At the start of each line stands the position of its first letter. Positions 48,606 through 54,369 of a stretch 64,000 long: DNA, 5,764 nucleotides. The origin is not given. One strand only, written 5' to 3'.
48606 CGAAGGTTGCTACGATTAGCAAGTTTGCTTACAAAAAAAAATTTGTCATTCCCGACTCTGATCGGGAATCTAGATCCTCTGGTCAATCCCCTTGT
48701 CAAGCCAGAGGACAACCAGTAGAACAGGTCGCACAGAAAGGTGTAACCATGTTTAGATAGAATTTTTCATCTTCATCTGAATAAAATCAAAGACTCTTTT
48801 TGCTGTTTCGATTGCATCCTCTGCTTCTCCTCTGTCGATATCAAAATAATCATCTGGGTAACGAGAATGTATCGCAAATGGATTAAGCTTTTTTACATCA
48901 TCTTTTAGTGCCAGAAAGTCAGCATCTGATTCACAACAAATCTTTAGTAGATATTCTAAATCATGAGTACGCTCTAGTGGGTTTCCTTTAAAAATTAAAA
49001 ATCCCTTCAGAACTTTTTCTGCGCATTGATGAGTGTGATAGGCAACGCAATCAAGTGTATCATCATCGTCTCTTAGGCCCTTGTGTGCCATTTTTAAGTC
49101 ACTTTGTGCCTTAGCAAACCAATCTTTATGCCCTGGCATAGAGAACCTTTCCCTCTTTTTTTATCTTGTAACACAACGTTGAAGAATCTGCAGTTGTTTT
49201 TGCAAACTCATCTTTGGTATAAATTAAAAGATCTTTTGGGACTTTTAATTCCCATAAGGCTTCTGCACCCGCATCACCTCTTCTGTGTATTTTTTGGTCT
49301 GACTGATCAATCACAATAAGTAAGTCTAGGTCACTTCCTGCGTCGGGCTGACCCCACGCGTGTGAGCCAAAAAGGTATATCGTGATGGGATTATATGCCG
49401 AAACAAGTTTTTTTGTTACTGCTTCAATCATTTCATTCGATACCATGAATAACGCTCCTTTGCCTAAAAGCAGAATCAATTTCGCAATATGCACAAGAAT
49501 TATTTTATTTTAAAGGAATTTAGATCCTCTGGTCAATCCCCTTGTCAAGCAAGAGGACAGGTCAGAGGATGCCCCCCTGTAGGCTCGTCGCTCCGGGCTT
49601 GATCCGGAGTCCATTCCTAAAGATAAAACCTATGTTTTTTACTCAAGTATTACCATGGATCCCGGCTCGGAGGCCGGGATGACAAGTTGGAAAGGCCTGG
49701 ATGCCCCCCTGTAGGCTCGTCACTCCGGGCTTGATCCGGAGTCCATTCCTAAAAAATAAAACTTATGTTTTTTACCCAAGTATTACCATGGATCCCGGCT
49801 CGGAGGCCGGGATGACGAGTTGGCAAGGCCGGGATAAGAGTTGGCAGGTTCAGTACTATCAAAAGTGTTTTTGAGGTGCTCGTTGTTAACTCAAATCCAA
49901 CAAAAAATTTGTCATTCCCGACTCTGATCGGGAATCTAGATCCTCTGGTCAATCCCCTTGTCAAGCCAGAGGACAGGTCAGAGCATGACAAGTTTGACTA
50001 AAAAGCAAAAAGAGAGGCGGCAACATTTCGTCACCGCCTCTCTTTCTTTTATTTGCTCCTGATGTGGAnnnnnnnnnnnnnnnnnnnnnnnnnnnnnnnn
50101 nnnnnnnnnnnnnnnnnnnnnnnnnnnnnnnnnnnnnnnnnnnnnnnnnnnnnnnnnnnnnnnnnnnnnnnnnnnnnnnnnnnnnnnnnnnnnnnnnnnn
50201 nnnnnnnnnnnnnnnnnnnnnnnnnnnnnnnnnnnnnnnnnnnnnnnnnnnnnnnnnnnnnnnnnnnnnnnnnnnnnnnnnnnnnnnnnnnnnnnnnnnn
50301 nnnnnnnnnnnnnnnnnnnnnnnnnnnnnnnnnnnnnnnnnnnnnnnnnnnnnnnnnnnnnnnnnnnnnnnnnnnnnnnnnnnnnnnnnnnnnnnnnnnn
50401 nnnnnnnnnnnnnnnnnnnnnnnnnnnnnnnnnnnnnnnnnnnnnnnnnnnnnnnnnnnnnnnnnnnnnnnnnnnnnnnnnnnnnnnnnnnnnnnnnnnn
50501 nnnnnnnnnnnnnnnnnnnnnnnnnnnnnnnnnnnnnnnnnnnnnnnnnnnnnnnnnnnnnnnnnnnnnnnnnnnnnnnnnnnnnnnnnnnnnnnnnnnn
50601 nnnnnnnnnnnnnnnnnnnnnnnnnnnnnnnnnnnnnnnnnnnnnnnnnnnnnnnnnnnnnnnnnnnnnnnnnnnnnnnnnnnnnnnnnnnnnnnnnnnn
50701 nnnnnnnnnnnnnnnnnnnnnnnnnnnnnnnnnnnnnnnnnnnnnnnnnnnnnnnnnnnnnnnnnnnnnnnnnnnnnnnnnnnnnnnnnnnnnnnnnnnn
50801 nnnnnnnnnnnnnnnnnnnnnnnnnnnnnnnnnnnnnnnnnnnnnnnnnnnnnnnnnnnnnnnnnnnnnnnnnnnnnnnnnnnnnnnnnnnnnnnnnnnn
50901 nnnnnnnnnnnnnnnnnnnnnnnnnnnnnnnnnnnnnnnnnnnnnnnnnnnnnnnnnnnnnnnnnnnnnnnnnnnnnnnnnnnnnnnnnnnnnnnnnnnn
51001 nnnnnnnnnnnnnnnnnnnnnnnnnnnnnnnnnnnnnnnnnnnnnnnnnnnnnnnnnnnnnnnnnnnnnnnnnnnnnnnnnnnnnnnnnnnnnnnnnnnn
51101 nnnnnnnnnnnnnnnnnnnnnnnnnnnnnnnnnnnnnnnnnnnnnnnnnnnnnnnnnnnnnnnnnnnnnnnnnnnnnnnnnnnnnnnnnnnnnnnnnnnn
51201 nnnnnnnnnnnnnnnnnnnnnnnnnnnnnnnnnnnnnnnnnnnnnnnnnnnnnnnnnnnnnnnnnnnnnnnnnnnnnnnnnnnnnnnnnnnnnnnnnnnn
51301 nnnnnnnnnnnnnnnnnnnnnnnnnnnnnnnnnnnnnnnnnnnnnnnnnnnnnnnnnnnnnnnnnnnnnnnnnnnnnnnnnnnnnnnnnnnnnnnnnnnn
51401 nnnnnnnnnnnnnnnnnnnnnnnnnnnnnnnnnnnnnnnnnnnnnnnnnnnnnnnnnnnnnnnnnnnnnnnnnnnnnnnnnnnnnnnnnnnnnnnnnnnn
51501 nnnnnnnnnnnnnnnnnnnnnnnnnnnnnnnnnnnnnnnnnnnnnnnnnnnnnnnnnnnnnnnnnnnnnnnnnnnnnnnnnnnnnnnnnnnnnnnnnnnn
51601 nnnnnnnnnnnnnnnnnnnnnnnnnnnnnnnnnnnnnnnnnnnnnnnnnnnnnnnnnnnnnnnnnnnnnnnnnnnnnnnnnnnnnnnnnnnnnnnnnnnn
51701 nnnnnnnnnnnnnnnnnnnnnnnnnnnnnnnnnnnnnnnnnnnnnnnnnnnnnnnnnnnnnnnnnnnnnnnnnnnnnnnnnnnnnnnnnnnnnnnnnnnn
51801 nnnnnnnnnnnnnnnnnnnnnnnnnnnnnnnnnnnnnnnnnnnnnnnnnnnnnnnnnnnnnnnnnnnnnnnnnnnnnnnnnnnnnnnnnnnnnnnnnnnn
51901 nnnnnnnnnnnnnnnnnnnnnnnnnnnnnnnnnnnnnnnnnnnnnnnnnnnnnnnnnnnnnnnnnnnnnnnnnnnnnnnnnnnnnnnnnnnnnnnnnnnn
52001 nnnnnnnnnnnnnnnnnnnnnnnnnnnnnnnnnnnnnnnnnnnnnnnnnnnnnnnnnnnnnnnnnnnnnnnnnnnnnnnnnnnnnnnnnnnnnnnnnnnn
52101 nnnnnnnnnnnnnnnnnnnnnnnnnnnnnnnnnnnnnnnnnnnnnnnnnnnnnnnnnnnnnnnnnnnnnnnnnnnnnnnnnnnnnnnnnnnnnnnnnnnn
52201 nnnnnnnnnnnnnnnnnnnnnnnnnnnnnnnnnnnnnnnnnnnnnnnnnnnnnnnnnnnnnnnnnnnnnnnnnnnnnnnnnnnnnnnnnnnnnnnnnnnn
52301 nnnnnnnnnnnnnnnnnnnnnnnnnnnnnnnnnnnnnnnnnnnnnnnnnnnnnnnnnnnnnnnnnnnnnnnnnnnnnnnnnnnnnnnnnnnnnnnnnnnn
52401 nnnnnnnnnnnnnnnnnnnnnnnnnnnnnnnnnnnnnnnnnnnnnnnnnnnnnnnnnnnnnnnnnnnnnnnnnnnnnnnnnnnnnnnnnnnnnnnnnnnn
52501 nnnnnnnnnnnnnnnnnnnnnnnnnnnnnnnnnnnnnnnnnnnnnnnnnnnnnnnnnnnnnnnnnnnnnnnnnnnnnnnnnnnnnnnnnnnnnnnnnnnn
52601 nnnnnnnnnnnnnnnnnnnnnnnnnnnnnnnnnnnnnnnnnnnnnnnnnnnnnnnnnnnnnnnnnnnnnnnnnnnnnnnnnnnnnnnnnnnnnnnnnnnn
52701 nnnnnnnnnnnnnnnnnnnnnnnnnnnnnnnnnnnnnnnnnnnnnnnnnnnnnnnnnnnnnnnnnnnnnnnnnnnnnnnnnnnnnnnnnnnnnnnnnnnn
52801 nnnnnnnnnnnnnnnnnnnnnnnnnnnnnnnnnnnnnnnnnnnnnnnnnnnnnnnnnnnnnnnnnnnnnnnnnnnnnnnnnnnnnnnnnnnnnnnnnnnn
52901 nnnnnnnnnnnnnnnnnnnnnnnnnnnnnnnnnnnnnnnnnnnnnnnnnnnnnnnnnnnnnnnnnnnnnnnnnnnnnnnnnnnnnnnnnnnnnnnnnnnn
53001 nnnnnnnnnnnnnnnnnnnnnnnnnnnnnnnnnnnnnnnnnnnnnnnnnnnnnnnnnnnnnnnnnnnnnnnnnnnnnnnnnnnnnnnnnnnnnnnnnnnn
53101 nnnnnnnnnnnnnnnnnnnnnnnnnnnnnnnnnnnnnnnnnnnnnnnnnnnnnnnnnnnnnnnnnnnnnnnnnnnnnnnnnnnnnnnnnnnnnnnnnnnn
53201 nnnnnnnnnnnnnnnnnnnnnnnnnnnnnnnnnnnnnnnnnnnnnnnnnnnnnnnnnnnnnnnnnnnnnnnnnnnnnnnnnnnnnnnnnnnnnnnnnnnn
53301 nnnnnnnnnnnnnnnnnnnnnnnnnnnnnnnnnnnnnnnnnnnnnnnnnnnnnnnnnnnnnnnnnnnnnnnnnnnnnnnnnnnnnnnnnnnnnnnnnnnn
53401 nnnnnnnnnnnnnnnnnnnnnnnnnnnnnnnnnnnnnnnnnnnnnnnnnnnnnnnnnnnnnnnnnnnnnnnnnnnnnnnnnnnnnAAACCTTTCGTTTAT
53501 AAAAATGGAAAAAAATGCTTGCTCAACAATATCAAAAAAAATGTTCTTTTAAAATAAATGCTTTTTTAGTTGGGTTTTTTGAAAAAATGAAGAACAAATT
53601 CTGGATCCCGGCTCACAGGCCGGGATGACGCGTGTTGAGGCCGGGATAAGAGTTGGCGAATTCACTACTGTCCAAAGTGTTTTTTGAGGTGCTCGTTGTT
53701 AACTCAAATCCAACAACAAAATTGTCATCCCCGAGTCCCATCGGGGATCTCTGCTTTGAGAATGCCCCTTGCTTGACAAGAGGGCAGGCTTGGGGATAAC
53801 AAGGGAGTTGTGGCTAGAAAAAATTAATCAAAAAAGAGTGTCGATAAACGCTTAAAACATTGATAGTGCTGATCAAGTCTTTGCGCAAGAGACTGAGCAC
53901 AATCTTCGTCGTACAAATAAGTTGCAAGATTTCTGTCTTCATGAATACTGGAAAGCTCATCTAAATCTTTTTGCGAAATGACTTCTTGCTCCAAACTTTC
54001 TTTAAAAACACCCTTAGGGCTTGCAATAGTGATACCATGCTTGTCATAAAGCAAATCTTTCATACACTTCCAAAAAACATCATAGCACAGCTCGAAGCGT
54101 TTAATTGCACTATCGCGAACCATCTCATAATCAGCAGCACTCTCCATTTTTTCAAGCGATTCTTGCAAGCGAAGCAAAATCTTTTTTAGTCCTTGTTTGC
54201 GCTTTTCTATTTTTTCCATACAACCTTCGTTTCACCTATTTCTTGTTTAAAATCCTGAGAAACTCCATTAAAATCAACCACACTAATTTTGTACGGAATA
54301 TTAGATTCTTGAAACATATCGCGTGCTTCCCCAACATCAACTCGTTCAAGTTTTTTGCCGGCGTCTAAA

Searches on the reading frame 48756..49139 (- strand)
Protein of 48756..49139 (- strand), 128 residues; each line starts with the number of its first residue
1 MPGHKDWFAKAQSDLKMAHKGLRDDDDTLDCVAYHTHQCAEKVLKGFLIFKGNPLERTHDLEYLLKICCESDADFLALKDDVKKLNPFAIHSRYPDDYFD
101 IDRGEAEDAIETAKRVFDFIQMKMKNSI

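Call 6: search_protein_families(library=ncbifam, proteins=[window:48756-49139:-], max_evalue=0.001)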
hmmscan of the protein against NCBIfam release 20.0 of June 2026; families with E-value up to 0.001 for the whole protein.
window:48756-49139:- (128 aa): 0 families

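Call 94: search_protein_families(library=pfam, proteins=[window:48756-49139:-], max_evalue=0.01)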
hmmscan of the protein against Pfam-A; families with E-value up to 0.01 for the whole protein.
window:48756-49139:- (128 aa): 1 family
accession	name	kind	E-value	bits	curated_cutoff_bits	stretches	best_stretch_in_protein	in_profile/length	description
PF05168.19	HEPN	-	9.5e-25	87.5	22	1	5-121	2-115/117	HEPN domain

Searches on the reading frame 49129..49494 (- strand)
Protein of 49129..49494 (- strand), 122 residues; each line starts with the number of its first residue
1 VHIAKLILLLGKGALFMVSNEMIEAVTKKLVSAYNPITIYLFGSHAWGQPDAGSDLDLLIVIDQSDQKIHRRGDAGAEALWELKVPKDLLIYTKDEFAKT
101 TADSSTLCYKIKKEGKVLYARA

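Call 94: search_protein_families(library=pfam, proteins=[window:49129-49494:-], max_evalue=0.01)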
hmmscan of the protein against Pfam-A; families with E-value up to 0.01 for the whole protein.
window:49129-49494:- (122 aa): 3 families
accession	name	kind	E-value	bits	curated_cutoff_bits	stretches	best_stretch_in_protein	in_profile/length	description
PF18765.7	Polbeta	-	4.3e-10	40.1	26.9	1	28-121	5-90/93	Polymerase beta, Nucleotidyltransferase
PF01909.29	NTP_transf_2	-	1.1e-08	35.8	21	1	28-105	6-80/93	Nucleotidyltransferase domain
PF22600.2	MTPAP-like_central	-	5.9e-05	23.6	27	1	20-72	23-73/139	Poly(A) RNA polymerase, mitochondrial-like, central palm domain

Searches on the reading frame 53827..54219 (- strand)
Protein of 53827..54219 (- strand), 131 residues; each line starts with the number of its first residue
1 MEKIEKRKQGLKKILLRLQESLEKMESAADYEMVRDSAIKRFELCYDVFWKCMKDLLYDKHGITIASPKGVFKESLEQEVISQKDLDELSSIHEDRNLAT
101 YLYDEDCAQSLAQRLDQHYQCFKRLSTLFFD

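Call 94: search_protein_families(library=pfam, proteins=[window:53827-54219:-], max_evalue=0.01)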
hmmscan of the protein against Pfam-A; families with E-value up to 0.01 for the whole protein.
window:53827-54219:- (131 aa): 1 family
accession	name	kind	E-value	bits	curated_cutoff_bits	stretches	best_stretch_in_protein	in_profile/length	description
PF08780.16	NTase_sub_bind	-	1.1e-21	77.5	31.8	1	9-124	4-119/126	Nucleotidyltransferase substrate binding protein like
